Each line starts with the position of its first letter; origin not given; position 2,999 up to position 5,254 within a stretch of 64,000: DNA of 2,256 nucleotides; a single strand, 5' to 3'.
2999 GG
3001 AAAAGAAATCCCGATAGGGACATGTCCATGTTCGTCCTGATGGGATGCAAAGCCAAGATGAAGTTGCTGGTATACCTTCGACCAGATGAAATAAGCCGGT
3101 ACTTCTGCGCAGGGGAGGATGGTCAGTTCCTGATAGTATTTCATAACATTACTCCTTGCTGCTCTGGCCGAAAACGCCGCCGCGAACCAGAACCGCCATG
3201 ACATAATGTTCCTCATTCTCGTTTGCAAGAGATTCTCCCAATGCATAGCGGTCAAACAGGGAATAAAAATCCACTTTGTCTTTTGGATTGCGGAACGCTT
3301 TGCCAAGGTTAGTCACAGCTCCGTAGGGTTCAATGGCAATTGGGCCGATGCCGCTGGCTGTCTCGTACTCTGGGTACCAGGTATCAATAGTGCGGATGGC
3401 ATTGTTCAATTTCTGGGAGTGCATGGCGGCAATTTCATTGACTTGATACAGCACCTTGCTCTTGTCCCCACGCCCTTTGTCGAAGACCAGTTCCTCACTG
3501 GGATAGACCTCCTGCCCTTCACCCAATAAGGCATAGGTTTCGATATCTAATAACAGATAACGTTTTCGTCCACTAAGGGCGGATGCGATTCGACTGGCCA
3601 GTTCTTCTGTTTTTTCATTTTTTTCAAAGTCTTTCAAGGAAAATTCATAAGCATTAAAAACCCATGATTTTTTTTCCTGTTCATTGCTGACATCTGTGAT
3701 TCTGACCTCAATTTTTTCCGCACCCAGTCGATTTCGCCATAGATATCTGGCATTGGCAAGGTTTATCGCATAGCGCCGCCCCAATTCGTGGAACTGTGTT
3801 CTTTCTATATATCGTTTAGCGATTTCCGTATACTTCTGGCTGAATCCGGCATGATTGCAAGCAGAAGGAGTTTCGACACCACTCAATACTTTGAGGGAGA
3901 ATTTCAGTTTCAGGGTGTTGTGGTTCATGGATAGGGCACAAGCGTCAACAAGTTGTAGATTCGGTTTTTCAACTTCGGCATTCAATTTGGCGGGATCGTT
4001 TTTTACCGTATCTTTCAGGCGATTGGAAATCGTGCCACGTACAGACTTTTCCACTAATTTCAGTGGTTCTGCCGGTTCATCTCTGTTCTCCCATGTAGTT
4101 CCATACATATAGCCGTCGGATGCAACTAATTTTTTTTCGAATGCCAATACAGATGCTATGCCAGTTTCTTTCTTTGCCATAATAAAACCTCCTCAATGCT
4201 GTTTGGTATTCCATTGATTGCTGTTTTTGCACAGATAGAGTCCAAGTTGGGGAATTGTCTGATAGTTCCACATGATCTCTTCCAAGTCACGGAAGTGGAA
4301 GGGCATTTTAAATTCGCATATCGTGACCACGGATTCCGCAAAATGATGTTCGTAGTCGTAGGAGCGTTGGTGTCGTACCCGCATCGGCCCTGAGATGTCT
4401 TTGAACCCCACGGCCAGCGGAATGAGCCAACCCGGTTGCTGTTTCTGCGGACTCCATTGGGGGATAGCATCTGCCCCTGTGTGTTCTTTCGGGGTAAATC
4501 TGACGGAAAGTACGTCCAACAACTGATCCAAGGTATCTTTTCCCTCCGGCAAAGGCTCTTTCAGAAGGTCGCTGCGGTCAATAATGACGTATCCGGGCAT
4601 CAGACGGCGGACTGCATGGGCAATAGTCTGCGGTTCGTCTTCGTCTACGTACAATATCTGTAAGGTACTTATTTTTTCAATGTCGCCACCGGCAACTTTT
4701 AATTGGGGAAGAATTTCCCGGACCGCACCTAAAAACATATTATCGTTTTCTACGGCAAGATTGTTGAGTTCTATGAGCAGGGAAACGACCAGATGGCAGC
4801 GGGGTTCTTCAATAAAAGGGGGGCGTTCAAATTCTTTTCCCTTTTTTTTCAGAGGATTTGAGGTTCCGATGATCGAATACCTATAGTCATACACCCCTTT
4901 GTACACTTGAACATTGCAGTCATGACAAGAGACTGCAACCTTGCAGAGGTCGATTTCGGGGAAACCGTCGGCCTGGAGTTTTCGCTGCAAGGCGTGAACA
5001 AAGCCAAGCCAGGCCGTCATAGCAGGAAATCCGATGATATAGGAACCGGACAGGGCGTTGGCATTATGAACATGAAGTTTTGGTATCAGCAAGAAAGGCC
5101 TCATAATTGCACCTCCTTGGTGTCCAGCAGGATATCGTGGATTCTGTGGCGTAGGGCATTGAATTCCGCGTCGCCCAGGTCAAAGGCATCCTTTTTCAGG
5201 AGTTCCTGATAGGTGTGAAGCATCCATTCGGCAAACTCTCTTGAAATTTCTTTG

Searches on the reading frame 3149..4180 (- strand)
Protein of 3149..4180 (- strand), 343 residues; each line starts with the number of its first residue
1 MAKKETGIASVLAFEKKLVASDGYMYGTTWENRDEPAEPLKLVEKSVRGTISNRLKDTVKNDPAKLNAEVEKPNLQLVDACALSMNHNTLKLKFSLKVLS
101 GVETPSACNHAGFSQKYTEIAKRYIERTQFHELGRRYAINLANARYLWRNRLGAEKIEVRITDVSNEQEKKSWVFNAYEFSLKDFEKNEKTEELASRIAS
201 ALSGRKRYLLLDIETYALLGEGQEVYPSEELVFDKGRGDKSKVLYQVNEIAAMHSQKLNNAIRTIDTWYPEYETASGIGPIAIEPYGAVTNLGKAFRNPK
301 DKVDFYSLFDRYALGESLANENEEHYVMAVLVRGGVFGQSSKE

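Call 4: search_protein_families(library=pfam, proteins=[window:3149-4180:-])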
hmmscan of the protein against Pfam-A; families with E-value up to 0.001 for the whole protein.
window:3149-4180:- (343 aa): 1 family
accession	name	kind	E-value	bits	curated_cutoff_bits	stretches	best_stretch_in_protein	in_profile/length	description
PF09615.15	Cas_Csy3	-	3.3e-146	487.3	25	1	8-338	1-328/328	CRISPR-associated protein (Cas_Csy3)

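Call 17: find_encoding_contigs(protein=window:3149-4180:-, flank=10000, max_places=10)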
Protein window:3149-4180:- (343 aa): 22 contigs read that carry it; 10 places shown.
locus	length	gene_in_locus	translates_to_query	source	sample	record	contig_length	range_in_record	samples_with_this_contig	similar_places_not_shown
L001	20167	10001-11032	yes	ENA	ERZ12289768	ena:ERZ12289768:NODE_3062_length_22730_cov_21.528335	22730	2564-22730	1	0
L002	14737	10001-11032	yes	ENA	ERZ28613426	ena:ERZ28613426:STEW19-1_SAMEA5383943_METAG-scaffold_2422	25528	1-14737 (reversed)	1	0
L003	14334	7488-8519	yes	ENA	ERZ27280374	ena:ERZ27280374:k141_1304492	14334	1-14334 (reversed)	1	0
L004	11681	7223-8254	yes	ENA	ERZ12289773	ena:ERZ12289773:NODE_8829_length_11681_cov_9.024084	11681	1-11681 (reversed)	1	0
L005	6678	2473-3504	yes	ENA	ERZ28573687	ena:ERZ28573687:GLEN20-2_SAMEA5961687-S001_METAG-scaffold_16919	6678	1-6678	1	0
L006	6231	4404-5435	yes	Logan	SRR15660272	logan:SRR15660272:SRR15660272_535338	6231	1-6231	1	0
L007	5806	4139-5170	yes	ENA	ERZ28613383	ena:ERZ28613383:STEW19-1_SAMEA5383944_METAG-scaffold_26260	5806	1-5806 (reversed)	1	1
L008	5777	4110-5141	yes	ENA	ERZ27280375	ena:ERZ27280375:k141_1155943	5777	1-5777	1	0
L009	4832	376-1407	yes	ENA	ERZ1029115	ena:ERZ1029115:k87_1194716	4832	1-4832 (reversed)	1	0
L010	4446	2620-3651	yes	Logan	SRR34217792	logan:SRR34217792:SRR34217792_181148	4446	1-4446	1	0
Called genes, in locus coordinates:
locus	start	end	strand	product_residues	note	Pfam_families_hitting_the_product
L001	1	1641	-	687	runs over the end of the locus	PF08495:FIST, PF10442:FIST_C, PF00015:MCPsignal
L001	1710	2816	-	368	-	PF00730:HhH-GPD, PF00633:HHH (weak), PF14815:NUDIX_4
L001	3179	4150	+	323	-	PF01867:Cas_Cas1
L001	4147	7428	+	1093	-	PF21384:Cas3_I-F_Cas2, PF22590:Cas3-like_C_2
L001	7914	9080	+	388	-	PF09611:Cas_Csy1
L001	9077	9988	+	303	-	PF09614:Cas_Csy2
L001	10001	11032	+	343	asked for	PF09615:Cas_Csy3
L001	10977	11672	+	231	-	PF09618:Cas_Csy4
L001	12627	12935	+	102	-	PF15919:HicB_lk_antitox (weak)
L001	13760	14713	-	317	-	-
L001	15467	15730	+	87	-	-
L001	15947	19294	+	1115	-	PF00082:Peptidase_S8, PF12951:PATR, PF03797:Autotransporter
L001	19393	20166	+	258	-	?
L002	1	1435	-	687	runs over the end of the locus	PF08495:FIST, PF10442:FIST_C, PF00015:MCPsignal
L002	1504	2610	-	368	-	PF00730:HhH-GPD, PF00633:HHH (weak), PF14815:NUDIX_4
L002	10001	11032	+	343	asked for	PF09615:Cas_Csy3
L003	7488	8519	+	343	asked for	PF09615:Cas_Csy3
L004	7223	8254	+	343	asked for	PF09615:Cas_Csy3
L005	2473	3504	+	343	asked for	PF09615:Cas_Csy3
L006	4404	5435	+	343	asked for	PF09615:Cas_Csy3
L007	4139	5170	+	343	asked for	PF09615:Cas_Csy3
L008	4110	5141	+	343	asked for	PF09615:Cas_Csy3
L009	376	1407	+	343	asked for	PF09615:Cas_Csy3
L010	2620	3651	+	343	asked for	PF09615:Cas_Csy3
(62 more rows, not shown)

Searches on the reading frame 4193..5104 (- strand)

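Call 4: search_protein_families(library=pfam, proteins=[window:4193-5104:-])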
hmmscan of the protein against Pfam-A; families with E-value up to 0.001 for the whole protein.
window:4193-5104:- (303 aa): 1 family
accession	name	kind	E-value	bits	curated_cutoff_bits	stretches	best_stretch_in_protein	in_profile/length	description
PF09614.15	Cas_Csy2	-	3.5e-86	289.6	25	1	5-292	1-296/296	CRISPR-associated protein (Cas_Csy2)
